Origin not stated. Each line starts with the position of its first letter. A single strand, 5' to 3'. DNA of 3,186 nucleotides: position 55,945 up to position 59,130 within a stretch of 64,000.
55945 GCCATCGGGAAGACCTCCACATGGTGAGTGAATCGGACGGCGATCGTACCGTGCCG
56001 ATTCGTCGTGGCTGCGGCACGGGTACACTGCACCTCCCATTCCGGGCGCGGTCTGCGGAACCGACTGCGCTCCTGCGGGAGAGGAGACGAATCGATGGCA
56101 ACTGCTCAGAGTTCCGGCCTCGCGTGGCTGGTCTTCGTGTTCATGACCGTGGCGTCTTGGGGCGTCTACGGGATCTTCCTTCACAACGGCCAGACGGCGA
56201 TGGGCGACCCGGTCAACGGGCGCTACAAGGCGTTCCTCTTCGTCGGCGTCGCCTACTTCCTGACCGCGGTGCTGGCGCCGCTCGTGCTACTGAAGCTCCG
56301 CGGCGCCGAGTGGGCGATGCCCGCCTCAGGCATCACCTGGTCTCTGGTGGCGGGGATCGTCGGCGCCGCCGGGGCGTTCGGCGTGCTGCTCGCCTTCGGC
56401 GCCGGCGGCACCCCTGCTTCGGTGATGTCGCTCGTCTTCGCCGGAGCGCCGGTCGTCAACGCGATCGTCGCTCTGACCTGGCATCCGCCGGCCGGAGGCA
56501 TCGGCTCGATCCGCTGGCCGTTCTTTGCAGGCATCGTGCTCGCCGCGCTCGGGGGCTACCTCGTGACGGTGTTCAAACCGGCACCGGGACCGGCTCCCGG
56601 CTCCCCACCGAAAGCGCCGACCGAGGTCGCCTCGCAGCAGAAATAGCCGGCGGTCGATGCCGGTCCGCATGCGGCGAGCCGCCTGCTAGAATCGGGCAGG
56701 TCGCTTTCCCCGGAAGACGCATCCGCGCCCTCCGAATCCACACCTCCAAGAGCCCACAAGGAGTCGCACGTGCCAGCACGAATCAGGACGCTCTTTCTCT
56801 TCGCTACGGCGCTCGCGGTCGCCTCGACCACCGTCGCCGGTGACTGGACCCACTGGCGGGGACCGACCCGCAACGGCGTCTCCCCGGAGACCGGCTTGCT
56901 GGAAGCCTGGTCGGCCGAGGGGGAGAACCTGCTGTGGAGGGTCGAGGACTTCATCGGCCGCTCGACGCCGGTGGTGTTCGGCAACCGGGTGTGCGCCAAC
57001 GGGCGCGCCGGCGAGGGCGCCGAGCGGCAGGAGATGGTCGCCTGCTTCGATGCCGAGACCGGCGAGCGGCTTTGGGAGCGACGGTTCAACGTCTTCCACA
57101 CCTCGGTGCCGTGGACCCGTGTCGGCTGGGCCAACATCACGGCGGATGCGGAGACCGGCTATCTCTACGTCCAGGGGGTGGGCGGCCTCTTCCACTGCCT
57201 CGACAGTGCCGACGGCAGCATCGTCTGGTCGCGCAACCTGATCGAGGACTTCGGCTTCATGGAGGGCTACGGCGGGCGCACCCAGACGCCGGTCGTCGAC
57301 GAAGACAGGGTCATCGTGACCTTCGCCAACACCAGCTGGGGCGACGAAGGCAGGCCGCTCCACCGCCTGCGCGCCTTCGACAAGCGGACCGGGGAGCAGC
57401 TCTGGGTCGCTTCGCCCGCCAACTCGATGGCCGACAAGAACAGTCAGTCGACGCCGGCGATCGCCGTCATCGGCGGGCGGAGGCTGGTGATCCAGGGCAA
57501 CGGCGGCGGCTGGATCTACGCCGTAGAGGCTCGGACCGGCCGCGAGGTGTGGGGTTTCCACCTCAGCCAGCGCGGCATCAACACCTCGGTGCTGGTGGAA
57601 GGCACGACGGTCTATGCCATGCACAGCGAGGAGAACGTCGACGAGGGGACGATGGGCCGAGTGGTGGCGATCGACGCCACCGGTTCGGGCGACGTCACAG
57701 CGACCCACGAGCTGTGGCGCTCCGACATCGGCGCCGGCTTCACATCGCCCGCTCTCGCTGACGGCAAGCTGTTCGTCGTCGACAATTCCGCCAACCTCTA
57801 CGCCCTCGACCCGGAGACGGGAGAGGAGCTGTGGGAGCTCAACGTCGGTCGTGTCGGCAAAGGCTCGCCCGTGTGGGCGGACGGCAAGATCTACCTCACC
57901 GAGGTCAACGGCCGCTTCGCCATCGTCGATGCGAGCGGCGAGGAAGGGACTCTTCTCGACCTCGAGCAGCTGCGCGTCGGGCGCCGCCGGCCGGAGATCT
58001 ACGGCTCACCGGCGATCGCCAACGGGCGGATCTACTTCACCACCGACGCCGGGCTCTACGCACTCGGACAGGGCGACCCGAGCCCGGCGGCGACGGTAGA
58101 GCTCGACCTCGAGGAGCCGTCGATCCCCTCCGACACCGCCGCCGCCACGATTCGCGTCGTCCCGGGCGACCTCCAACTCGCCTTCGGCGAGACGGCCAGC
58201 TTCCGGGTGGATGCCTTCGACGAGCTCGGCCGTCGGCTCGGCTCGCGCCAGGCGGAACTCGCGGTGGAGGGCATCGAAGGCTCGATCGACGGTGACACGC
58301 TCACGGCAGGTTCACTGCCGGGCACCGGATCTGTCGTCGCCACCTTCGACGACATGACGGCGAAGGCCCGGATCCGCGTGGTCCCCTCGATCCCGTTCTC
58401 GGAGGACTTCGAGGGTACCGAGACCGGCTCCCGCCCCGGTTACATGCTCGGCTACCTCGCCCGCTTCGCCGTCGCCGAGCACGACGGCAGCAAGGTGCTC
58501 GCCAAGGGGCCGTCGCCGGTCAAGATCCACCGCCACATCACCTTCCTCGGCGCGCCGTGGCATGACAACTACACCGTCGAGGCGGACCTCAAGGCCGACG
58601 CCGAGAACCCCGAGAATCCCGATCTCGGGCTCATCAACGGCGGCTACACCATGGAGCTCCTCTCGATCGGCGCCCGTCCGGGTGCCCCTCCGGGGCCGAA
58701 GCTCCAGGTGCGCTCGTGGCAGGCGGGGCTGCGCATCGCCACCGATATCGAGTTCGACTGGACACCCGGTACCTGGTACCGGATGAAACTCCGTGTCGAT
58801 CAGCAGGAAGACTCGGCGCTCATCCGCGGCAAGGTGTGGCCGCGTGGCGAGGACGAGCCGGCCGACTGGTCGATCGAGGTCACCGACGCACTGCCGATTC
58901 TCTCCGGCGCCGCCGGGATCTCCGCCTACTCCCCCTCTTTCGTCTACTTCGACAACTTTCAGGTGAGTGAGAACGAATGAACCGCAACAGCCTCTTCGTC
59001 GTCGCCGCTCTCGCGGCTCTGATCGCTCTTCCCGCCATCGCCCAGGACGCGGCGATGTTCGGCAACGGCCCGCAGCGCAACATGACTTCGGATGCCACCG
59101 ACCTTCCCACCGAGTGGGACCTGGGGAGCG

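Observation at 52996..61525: Cluster of four paralogous WPQWRG-type PQQ-like beta-propeller exoproteins with an adenylate-forming enzyme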

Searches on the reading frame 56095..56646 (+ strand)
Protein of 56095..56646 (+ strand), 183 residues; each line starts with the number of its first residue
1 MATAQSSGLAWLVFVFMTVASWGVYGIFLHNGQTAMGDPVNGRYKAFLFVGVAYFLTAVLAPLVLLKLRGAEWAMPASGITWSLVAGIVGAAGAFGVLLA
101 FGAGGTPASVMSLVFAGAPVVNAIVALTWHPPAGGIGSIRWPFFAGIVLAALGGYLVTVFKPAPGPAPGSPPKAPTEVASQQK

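Call 3: search_protein_families(library=pfam, proteins=[window:56095-56646:+], max_evalue=0.01)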
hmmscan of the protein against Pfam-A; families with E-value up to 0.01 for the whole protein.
window:56095-56646:+ (183 aa): 0 families

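Call 4: search_protein_families(library=ncbifam, proteins=[window:56095-56646:+], max_evalue=0.01)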
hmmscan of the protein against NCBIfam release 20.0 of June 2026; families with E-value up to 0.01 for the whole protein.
window:56095-56646:+ (183 aa): 0 families

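Call 81: search_protein_families(library=pfam, proteins=[window:56095-56646:+], max_evalue=10)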
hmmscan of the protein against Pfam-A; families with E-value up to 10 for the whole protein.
window:56095-56646:+ (183 aa): 1 family
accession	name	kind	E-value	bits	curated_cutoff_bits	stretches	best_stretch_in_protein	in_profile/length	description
PF09843.14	DUF2070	-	2.7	6.6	30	1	12-123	15-113/561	Predicted membrane protein (DUF2070)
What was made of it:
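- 56095..56646 (+): Small integral membrane protein, 183 aa, five hydrophobic segments. Candidate half-size DMT/EamA-like permease. No Pfam or NCBIfam hit for the window protein (calls 3, 4, 81).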

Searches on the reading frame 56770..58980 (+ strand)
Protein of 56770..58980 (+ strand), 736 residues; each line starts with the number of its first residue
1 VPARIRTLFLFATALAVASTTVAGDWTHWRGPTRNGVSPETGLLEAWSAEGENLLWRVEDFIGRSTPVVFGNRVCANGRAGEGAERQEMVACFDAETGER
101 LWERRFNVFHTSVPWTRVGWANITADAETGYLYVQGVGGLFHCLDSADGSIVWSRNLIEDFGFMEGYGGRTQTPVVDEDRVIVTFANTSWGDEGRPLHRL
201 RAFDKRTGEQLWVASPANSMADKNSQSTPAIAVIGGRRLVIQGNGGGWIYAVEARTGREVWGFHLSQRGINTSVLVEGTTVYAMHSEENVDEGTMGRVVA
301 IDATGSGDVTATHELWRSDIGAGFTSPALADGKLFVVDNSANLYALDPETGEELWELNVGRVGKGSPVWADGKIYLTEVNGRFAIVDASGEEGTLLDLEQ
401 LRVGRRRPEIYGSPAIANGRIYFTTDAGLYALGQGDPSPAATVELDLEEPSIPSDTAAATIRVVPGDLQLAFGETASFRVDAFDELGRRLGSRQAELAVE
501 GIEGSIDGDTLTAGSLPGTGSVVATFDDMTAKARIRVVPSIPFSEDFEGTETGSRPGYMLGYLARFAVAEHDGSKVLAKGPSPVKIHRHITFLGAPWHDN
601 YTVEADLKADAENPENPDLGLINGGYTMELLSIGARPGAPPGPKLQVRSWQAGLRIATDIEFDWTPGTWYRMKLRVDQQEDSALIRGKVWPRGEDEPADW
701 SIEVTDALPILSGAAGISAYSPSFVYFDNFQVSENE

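Call 3: search_protein_families(library=pfam, proteins=[window:56770-58980:+], max_evalue=0.01)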
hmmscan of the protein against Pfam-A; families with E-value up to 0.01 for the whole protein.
window:56770-58980:+ (736 aa): 3 families
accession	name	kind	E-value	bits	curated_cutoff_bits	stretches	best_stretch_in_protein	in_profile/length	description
PF13360.13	PQQ_2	-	9e-33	114.3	27.6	3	88-306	3-189/233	Outer membrane protein assembly factor BamB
PF01011.28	PQQ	-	1.2e-16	61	26.7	3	165-224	157-216/595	Glucose/ethanol/alcohol dehydrogenase, beta-propeller domain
PF13570.13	Beta-prop_ACSF4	-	4.5e-12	46.5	133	1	202-394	33-208/329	Beta-alanine-activating enzyme, beta-propeller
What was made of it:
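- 56770..58140 (+): PropC, N-terminal part: signal peptide, WTHWRG motif (aa 26-31) and an eight-bladed BamB-like / tetrathionate-hydrolase-like propeller. Pfam PQQ_2 114 bits (call 3).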

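Call 4: search_protein_families(library=ncbifam, proteins=[window:56770-58980:+], max_evalue=0.01)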
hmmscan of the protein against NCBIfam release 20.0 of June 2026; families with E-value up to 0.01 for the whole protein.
window:56770-58980:+ (736 aa): 7 families
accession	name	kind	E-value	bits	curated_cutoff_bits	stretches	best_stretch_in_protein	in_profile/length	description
TIGR03300.1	assembly_YfgL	equivalog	1.6e-18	66.6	285.2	1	66-356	60-304/377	outer membrane protein assembly factor BamB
NF008351.0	PRK11138.1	equivalog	1.4e-16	60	423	1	58-428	56-386/394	outer membrane protein assembly factor BamB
TIGR04528.1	acido_non_PQQ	subfamily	4e-16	58.9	650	2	293-377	398-481/493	acido-empty-quinoprotein group A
TIGR03075.1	PQQ_enz_alc_DH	subfamily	1.5e-14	53.6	480.05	2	89-217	80-200/530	PQQ-dependent dehydrogenase, methanol/ethanol family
NF053615.1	SerThrKinAfsKStmc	equivalog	7.2e-12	44.8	1300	1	201-433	543-760/809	protein serine/threonine kinase AfsK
TIGR03074.1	PQQ_membr_DH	subfamily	1e-06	26.9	832.65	0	164-221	321-378/783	membrane-bound PQQ-dependent dehydrogenase, glucose/quinate/shikimate family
NF041516.1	PA2928_fam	subfamily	0.00022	20.7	70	0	297-355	70-125/376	PA2928 family protein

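Call 29: search_solved_structures(query=window:56770-58980:+, max_evalue=0.01)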
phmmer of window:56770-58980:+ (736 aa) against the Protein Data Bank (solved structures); distinct sequences matched with E-value up to 0.01: 33.
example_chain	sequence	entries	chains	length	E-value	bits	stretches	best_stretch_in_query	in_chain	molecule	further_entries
6tji_A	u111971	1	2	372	9.7e-31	110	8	314-391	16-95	Cake10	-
6tjh_A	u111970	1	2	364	2.7e-30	108.6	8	314-391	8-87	Cake9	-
6tjg_A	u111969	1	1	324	5.8e-24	87.6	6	314-392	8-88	Cake8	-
6tjf_A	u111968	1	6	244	2.5e-20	75.6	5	314-391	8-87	Cake6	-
6tje_A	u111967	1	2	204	3.5e-17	65.2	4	314-392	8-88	Cake5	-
6tjd_A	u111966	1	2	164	5.8e-13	51.3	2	314-392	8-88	Cake4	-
7cqy_A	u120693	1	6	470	1.8e-12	49.7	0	133-266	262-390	Tetrathionate hydrolase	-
6l8a_A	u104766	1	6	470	2.6e-12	49.1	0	133-266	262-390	Tetrathionate hydrolase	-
8orr_AAA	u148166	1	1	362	3.8e-11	45.2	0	329-413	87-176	Outer membrane protein assembly factor BamB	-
2yh3_A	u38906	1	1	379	2e-10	42.8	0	324-388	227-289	LIPOPROTEIN YFGL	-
3q7m_A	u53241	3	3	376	2.2e-10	42.7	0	324-386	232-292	Lipoprotein yfgL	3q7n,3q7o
8spr_B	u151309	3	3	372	2.2e-10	42.7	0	316-459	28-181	Outer membrane protein assembly factor BamB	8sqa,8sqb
5ljo_B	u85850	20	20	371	2.3e-10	42.7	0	316-459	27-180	Outer membrane protein assembly factor BamB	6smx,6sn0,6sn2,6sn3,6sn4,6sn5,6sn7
28jl_B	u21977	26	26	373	2.3e-10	42.7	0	316-459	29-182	Outer membrane protein assembly factor BamB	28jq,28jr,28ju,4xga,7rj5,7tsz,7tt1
3q54_A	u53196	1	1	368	2.7e-10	42.5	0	324-387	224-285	Outer membrane assembly lipoprotein YfgL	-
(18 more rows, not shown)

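Call 40: find_homologous_proteins(query=window:56770-58980:+)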
Query window:56770-58980:+ (736 aa): 2956 proteins with E <= 0.001 among 8000 candidates; the best 120 are listed.
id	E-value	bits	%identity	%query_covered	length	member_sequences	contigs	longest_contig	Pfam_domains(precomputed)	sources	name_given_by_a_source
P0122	0.0e+0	1687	100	100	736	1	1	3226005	PF01011.29,PF13360.14,PF13570.14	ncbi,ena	-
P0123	0.0e+0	1252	75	98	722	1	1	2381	PF01011.29,PF13360.14,PF13570.14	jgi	jgi:outer membrane protein assembly factor BamB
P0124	0.0e+0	1250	73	99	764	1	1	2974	PF01011.29,PF13360.14,PF13570.14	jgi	jgi:outer membrane protein assembly factor BamB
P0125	0.0e+0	1245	74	100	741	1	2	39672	PF01011.29,PF13360.14,PF13570.14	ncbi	-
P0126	0.0e+0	1218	73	100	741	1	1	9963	PF01011.29,PF13360.14,PF13570.14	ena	-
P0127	0.0e+0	1213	72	99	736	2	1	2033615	PF01011.29,PF13360.14,PF13570.14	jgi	-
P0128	0.0e+0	1204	71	100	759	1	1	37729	PF01011.29,PF13360.14,PF13570.14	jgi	jgi:outer membrane protein assembly factor BamB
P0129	0.0e+0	1198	71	100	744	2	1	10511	PF01011.29,PF13360.14,PF13570.14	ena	-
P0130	0.0e+0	1194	71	100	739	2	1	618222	PF01011.29,PF13360.14,PF13570.14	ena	-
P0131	0.0e+0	1182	71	100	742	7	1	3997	PF01011.29,PF13360.14,PF13570.14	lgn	-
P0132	0.0e+0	1174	72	97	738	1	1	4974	PF01011.29,PF13360.14,PF13570.14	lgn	-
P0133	0.0e+0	1119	66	99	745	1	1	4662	PF01011.29,PF13360.14,PF13570.14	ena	-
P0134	0.0e+0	1017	63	99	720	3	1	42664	PF01011.29,PF13360.14,PF13570.14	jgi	jgi:outer membrane protein assembly factor BamB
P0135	0.0e+0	1014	61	100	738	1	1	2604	PF01011.29,PF13360.14,PF13570.14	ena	-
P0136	2.1e-298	1010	62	97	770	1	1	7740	PF01011.29,PF13360.14,PF13570.14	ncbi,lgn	ncbi:MAG: PQQ-binding-like beta-propeller repeat protein [Thermoanaerobaculia bacterium]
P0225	1.2e-242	826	53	99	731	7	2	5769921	PF01011.29,PF13360.14,PF13570.14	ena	-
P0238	5.0e-237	807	52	99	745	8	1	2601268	PF01011.29,PF13360.14,PF13570.14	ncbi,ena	-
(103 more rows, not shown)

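Call 78: find_encoding_contigs(protein=P0225, flank=10000, max_places=1)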
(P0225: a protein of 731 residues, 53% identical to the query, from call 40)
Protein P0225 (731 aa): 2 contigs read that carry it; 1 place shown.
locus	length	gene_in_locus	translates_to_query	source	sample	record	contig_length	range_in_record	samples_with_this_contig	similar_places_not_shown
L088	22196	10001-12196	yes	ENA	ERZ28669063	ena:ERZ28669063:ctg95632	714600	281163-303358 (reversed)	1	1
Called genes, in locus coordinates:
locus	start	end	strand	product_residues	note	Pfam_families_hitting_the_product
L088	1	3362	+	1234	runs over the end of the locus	PF02574:S-methyl_trans, PF00809:Pterin_bind, PF02607:B12-binding_2, PF02310:B12-binding, PF02965:Met_synt_B12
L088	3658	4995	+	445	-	PF13701:DDE_Tnp_1_4, PF01609:DDE_Tnp_1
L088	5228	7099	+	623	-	PF17900:Peptidase_M1_N, PF01433:Peptidase_M1, PF09127:Leuk-A4-hydro_C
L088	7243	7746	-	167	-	-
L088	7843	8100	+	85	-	PF01197:Ribosomal_L31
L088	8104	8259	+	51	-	PF00471:Ribosomal_L33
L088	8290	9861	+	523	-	PF07719:TPR_2 (faint), PF13181:TPR_8 (faint)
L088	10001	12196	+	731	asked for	PF13360:PQQ_2, PF01011:PQQ (faint), PF13360:PQQ_2, PF13570:Beta-prop_ACSF4, PF13360:PQQ_2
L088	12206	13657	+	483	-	PF01011:PQQ (faint), PF13360:PQQ_2, PF13570:Beta-prop_ACSF4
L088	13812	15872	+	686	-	PF26549:Tricorn_N, PF07676:PD40 (weak), PF26550:Tricorn_2nd, PF00756:Esterase (weak), PF02129:Peptidase_S15 (weak), PF00561:Abhydrolase_1 (weak), PF00326:Peptidase_S9, PF01738:DLH (weak), +4 more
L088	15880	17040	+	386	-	-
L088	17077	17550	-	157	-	PF01878:EVE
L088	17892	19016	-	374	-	PF00924:MS_channel_2nd, PF21082:MS_channel_3rd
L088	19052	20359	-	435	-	PF01408:GFO_IDH_MocA, PF22725:GFO_IDH_MocA_C3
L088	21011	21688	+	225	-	PF07859:Abhydrolase_3 (faint), PF00561:Abhydrolase_1 (faint), PF20408:Abhydrolase_11, PF01738:DLH (weak), PF12695:Abhydrolase_5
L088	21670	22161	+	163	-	PF00583:Acetyltransf_1, PF13673:Acetyltransf_10, PF13508:Acetyltransf_7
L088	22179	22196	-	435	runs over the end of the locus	PF00155:Aminotran_1_2 (weak), PF00266:Aminotran_5, PF01053:Cys_Met_Meta_PP (weak), PF01041:DegT_DnrJ_EryC1 (weak)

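Call 79: find_encoding_contigs(protein=P0238, flank=10000, max_places=1)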
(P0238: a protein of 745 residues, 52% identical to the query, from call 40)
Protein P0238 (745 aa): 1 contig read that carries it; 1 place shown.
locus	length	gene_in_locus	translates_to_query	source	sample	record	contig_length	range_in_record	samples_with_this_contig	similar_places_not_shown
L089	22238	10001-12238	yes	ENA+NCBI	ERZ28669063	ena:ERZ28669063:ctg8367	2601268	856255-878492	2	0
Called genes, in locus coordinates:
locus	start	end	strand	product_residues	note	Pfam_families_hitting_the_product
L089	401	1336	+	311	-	PF01022:HTH_5, PF12802:MarR_2, PF12840:HTH_20, PF01209:Ubie_methyltran, PF13489:Methyltransf_23, PF08241:Methyltransf_11, PF08242:Methyltransf_12, PF13649:Methyltransf_25, +2 more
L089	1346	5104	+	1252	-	PF02574:S-methyl_trans, PF00809:Pterin_bind, PF02607:B12-binding_2, PF02310:B12-binding, PF02965:Met_synt_B12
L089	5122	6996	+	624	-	PF17900:Peptidase_M1_N, PF01433:Peptidase_M1, PF09127:Leuk-A4-hydro_C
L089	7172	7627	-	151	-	-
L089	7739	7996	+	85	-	PF01197:Ribosomal_L31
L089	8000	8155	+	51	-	PF00471:Ribosomal_L33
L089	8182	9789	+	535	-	PF00515:TPR_1 (faint), PF07719:TPR_2 (faint), PF13181:TPR_8 (faint)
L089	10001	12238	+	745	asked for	PF01011:PQQ (faint), PF13360:PQQ_2, PF13570:Beta-prop_ACSF4 (weak), PF13360:PQQ_2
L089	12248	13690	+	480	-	PF01011:PQQ (faint), PF13360:PQQ_2, PF13570:Beta-prop_ACSF4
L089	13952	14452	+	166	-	PF01527:HTH_Tnp_1 (weak)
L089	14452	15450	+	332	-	PF13565:HTH_32 (weak), PF00665:rve, PF13683:rve_3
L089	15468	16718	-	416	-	PF01979:Amidohydro_1, PF07969:Amidohydro_3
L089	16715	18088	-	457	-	PF01979:Amidohydro_1, PF07969:Amidohydro_3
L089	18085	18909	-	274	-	PF01979:Amidohydro_1, PF07969:Amidohydro_3 (weak)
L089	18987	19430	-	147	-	-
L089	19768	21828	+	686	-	PF26549:Tricorn_N, PF00930:DPPIV_N (faint), PF07676:PD40 (faint), PF26550:Tricorn_2nd, PF00756:Esterase (weak), PF20434:BD-FAE (weak), PF00561:Abhydrolase_1 (weak), PF00326:Peptidase_S9, +1 more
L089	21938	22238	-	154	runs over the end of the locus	PF01878:EVE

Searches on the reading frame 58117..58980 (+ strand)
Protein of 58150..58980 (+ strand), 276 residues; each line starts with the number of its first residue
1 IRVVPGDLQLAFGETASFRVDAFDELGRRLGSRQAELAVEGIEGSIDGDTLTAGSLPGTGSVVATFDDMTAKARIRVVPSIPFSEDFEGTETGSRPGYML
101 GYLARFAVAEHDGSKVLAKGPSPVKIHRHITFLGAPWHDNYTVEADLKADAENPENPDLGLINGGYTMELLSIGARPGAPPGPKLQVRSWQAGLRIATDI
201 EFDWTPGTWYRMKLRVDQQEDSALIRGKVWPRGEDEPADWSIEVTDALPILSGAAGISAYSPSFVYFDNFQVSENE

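Call 15: search_protein_families(library=pfam, proteins=[window:58150-58980:+], max_evalue=0.1)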
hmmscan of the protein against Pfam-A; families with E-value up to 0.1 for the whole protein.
window:58150-58980:+ (276 aa): 0 families
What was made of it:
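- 58141..58389 (+): PropC, Big_2-like Ig domain (about aa 458-540). No HMM hit (call 15).
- Closest known: DUF1080 / ConA-like lectin-glucanase domains. Different: No DUF1080 HMM hit (call 15).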

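Call 16: search_protein_families(library=ncbifam, proteins=[window:58150-58980:+], max_evalue=0.01)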
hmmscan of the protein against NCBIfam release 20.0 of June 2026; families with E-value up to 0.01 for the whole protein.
window:58150-58980:+ (276 aa): 0 families
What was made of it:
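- Tried and rejected: No hit (calls 15, 16), so I replaced this test with structure prediction and fold search.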

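Call 63: predict_structure(alignment_id=A2)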
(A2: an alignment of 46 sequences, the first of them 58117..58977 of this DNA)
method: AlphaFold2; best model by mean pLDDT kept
length: 287 residues; sequences in the alignment: 46
mean_pLDDT: 93.5   pTM: 0.89
mean pLDDT of the five models: 93.5, 93.2, 93.0, 92.3, 92.3
residues with pLDDT >= 90: 242; 70-90: 34; 50-70: 11; < 50: 0
segments of 3 or more residues with pLDDT < 50: none
pLDDT, mean of each block of 10 residues (from residue 1): 86 98 97 97 97 98 97 98 98 97 96 95 97 82 96 98 80 96 74 89 79 92 98 97 98 96 96 94 97
secondary structure, 60 per line:
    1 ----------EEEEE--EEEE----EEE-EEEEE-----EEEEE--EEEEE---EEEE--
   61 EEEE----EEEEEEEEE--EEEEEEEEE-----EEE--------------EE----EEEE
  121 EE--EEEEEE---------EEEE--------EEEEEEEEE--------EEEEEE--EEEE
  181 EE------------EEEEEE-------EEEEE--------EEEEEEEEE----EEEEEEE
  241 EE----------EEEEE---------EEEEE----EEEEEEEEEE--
elements in order: E11-15 E18-21 E26-28 E30-34 E40-44 E47-51 E55-58 E61-64 E69-77 E80-88 E94-96 E117-122 E125-130 E140-143 E152-160 E169-174 E177-182 E195-200 E208-212 E221-229 E234-242 E253-257 E267-271 E276-285
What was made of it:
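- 58141..58389 (+): C-terminal model pLDDT 93.5 (call 63).
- On ConA-like lectin/glucanase fold: Model pLDDT 93.5 (call 63).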

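Call 65: fold_search(model_id=the predicted structure, library=pdb)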
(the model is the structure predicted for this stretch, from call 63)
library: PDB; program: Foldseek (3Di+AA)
matches with E <= 10: 1798; with E <= 0.001: 210
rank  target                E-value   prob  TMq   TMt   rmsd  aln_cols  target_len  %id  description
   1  5nxb_A                1.6e-07  1.00  0.49  0.24  11.8       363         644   13  Mouse galactocerebrosidase in complex with saposin A (released 2017-05-24)
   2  3zr5_A                2.7e-07  1.00  0.50  0.25  13.2       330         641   13  STRUCTURE OF GALACTOCEREBROSIDASE FROM MOUSE (released 2011-09-28)
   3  8zdo_a                3.3e-07  1.00  0.44  0.41  19.4       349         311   12  Cryo-EM structure of Mycobacteriophage Douge baseplate (gp13, gp17, gp23, gp16, gp18 and gp20) (released 2025-06-25)
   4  4ccc_A                4.1e-07  1.00  0.52  0.25  13.1       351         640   13  STRUCTURE OF MOUSE GALACTOCEREBROSIDASE WITH 4NBDG: ENZYME-SUBSTRATE COMPLEX (released 2013-12-11)
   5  7r3t_B                1.3e-06  1.00  0.24  0.36  16.9       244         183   12  Crystal structure of the Dimeric C-terminal Big_2-CBM56 domains from Paenibacillus illinoisensis (Bacillus circulans I (released 2023-02-22)
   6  7quz_AAA              1.9e-06  1.00  0.24  0.37  16.9       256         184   12  Crystal structure of the SeMet octameric C-terminal Big_2-CBM56 domains from Paenibacillus illinoisensis (Bacillus c (released 2023-02-01)
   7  6ife_A                3.1e-06  1.00  0.43  0.25  11.1       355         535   10  A Glycoside Hydrolase Family 43 beta-Xylosidase (released 2019-03-13)
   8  5zqs_A                5.1e-06  1.00  0.43  0.26  11.3       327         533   11  Crystal structure of beta-xylosidase mutant (E186Q/F503Y) from Bacillus pumilus (released 2018-05-30)
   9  5zqj_B                5.1e-06  1.00  0.42  0.25  11.4       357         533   11  Crystal structure of beta-xylosidase from Bacillus pumilus (released 2018-05-30)
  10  7quz_BBB              5.1e-06  1.00  0.25  0.38  17.2       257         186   12  Crystal structure of the SeMet octameric C-terminal Big_2-CBM56 domains from Paenibacillus illinoisensis (Bacillus c (released 2023-02-01)
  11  5zqx_A                7.2e-06  1.00  0.44  0.26  10.7       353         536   11  Crystal structure of beta-xylosidase mutant (E186Q) from Bacillus pumilus (released 2018-05-30)
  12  2gn3_A                7.9e-06  1.00  0.43  0.52   6.1       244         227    7  Metal-free (apo-PAL) in complex with alpha-D-Met-Man (released 2006-07-25)
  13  5zqx_B                7.9e-06  1.00  0.43  0.25  11.0       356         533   10  Crystal structure of beta-xylosidase mutant (E186Q) from Bacillus pumilus (released 2018-05-30)
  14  7quz_DDD              7.9e-06  1.00  0.25  0.38  16.3       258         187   13  Crystal structure of the SeMet octameric C-terminal Big_2-CBM56 domains from Paenibacillus illinoisensis (Bacillus c (released 2023-02-01)
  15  4d69_G                8.7e-06  1.00  0.43  0.51   6.2       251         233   11  SOYBEAN AGGLUTININ FROM GLYCINE MAX IN COMPLEX WITH THE ANTIGEN Tn (released 2014-11-19)
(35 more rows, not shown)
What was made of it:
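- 58141..58389 (+): Foldseek matches Big_2-CBM56 domains 7r3t/7quz (call 65).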
